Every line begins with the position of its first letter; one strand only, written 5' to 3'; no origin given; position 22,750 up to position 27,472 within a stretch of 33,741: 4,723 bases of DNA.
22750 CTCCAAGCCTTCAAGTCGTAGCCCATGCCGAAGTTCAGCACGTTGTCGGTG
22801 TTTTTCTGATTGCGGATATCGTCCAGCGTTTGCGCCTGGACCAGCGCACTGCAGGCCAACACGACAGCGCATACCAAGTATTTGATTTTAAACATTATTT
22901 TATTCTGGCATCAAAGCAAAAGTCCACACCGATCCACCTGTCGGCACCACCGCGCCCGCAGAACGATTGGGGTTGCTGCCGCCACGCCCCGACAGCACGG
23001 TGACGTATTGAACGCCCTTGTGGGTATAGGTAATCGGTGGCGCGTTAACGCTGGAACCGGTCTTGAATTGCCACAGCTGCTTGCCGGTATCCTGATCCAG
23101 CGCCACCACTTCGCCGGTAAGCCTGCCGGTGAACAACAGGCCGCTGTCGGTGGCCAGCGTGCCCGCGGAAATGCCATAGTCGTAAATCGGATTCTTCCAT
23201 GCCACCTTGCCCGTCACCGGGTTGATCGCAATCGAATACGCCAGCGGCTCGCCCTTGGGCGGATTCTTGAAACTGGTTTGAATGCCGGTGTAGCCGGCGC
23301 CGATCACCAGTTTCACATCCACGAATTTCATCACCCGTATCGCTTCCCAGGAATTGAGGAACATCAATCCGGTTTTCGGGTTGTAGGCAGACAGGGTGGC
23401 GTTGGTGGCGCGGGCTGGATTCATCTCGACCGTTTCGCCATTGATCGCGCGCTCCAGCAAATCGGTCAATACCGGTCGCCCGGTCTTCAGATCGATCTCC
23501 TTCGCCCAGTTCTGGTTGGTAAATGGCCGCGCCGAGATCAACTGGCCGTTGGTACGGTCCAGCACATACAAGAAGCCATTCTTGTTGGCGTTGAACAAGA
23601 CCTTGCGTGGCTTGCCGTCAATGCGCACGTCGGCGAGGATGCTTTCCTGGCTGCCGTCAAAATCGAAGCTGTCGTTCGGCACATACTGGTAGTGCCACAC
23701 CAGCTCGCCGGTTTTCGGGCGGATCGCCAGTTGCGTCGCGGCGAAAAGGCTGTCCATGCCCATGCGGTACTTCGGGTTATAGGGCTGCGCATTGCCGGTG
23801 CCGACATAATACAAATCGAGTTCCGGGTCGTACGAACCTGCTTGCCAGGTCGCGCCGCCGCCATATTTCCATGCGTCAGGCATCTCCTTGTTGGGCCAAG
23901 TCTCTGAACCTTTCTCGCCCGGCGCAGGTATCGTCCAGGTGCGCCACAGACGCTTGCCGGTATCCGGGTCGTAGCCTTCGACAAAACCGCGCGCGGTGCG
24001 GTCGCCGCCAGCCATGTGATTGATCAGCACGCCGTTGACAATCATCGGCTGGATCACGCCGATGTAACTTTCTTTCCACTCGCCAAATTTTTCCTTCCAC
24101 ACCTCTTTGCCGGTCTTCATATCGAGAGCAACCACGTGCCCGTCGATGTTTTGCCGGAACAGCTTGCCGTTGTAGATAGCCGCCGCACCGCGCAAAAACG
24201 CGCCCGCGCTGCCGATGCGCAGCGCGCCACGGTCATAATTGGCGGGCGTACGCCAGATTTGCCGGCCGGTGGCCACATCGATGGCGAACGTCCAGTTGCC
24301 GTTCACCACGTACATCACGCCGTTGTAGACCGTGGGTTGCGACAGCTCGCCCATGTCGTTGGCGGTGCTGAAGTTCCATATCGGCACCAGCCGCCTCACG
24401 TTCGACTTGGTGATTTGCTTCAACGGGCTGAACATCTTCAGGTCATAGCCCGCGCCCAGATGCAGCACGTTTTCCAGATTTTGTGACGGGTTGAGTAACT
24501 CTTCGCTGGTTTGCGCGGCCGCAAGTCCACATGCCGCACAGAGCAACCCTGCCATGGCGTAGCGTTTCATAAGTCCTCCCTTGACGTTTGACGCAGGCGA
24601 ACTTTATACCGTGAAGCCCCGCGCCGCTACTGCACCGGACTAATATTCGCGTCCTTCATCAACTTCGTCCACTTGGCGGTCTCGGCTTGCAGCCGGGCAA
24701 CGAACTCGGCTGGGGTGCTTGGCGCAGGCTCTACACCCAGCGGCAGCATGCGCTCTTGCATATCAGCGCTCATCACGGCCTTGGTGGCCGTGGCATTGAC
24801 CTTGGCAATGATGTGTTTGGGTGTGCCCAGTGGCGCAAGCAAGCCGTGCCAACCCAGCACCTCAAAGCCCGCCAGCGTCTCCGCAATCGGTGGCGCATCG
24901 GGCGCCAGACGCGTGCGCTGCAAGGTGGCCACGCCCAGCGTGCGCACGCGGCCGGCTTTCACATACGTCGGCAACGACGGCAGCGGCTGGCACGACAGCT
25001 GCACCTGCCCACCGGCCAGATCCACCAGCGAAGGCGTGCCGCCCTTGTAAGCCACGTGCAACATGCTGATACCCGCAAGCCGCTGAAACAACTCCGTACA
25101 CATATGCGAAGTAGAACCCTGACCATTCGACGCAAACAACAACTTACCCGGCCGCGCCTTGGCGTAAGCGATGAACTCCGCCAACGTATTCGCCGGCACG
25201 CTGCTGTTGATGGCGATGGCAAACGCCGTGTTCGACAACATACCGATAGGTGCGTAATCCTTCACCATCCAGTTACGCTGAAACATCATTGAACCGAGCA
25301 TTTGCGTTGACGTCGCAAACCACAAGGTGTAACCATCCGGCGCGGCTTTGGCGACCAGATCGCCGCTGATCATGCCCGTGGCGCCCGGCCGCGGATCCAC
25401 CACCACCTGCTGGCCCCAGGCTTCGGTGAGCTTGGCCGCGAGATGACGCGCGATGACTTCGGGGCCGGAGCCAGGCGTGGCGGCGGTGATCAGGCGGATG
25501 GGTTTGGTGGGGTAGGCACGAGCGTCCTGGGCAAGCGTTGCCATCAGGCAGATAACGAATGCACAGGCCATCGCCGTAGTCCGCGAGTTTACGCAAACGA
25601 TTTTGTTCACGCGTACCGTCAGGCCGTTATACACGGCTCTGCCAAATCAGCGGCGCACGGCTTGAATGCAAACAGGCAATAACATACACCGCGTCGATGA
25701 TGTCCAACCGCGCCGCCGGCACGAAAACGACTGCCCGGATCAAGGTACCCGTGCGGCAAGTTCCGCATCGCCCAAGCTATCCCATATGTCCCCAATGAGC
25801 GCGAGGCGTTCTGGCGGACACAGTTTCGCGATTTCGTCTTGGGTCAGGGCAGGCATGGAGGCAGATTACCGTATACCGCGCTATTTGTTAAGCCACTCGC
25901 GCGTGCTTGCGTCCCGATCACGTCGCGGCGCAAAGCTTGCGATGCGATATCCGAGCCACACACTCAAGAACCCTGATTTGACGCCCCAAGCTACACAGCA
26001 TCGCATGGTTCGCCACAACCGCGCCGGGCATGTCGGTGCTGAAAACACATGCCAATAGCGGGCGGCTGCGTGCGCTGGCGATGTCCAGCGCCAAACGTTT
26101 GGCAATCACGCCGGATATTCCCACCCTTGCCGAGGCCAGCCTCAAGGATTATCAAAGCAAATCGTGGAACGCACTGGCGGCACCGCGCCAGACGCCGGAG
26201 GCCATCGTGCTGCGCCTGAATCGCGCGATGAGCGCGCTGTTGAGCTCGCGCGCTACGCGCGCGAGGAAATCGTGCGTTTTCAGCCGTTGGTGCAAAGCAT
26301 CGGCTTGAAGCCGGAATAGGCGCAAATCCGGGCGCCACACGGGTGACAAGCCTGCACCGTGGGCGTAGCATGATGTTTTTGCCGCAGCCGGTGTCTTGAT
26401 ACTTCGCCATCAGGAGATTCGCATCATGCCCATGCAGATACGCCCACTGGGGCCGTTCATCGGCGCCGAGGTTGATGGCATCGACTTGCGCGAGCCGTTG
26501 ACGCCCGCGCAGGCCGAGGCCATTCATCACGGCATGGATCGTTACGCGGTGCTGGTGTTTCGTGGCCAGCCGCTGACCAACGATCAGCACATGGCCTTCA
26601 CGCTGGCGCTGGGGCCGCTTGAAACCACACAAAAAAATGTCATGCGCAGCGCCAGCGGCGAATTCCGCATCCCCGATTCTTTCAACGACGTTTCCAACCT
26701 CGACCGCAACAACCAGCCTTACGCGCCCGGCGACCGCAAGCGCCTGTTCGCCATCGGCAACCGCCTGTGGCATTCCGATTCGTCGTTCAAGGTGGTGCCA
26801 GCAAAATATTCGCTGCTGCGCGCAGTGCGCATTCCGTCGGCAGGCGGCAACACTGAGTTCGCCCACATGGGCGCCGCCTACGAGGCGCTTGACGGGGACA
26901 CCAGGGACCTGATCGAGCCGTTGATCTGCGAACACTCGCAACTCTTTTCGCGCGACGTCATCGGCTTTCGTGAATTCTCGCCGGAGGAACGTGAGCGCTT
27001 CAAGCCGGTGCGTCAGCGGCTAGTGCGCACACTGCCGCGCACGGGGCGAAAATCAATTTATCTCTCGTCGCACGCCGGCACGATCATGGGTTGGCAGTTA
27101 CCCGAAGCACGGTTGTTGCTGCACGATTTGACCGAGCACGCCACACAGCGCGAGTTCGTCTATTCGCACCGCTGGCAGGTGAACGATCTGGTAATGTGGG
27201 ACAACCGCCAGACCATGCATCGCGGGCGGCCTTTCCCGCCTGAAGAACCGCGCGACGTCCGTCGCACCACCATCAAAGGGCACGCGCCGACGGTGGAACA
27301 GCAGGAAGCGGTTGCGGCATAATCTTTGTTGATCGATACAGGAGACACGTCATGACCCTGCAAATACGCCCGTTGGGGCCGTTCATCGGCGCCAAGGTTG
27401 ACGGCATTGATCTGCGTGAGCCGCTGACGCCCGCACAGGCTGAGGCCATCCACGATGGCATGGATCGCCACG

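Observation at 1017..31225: Recurrent 29-nt AT-rich motif punctuating gene boundaries in GC-rich DNA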

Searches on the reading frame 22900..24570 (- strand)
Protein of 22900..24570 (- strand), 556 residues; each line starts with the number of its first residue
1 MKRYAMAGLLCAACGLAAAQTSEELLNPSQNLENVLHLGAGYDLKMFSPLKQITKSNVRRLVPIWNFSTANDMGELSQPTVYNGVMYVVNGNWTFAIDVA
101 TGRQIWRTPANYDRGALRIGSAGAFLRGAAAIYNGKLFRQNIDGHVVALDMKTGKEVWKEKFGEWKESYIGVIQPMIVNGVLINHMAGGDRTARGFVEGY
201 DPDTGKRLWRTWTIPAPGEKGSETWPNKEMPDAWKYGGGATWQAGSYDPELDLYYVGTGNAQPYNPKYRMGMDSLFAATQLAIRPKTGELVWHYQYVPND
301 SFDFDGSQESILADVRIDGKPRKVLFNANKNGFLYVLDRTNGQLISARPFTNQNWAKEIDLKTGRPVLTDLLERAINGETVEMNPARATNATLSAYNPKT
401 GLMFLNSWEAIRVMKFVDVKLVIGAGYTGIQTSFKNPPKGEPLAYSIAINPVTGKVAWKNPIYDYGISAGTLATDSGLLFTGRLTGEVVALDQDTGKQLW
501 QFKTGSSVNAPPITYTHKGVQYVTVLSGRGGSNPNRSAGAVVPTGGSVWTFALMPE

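Call 6: search_protein_families(library=pfam, proteins=[window:22900-24570:-])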
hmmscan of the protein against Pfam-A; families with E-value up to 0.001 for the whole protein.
window:22900-24570:- (556 aa): 3 families
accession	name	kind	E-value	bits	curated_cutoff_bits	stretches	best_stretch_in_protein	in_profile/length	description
PF01011.28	PQQ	-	2.1e-61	208.8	26.7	2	44-345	10-335/595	Glucose/ethanol/alcohol dehydrogenase, beta-propeller domain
PF13360.13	PQQ_2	-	5.8e-27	95.3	27.6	2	96-210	7-98/233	Outer membrane protein assembly factor BamB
PF13570.13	Beta-prop_ACSF4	-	7.2e-11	42.5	133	1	448-518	117-187/329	Beta-alanine-activating enzyme, beta-propeller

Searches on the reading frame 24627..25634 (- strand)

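Call 6: search_protein_families(library=pfam, proteins=[window:24627-25634:-])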
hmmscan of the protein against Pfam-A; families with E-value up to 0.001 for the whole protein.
window:24627-25634:- (335 aa): 1 family
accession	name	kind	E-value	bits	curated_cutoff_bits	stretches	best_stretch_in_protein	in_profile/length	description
PF03401.19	TctC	-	4.8e-57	194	27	1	61-330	1-273/274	Tripartite tricarboxylate transporter family receptor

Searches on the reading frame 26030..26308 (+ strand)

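Call 61: search_protein_families(library=pfam, proteins=[window:26030-26308:+], max_evalue=0.01)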
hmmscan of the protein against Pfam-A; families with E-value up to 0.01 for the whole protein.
window:26030-26308:+ (92 aa): 1 family
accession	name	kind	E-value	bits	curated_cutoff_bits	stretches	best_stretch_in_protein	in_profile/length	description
PF03401.19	TctC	-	8.7e-14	52.1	27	1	6-72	165-231/274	Tripartite tricarboxylate transporter family receptor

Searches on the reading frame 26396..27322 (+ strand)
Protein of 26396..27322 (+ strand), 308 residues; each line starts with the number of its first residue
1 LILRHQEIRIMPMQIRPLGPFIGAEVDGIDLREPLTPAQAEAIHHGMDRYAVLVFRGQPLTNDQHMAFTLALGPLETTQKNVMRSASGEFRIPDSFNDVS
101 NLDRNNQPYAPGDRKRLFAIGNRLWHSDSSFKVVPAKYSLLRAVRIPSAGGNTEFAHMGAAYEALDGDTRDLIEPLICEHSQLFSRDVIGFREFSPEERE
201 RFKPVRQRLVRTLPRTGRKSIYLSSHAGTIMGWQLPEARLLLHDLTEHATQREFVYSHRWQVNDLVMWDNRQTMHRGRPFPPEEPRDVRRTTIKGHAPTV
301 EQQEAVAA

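Call 10: search_protein_families(library=pfam, proteins=[window:26396-27322:+], max_evalue=0.01)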
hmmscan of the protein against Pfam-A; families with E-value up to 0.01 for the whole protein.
window:26396-27322:+ (308 aa): 1 family
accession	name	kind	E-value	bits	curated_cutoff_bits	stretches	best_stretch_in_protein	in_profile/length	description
PF02668.22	TauD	-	9.6e-62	209.7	27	1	14-292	1-267/267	Taurine catabolism dioxygenase TauD, TfdA family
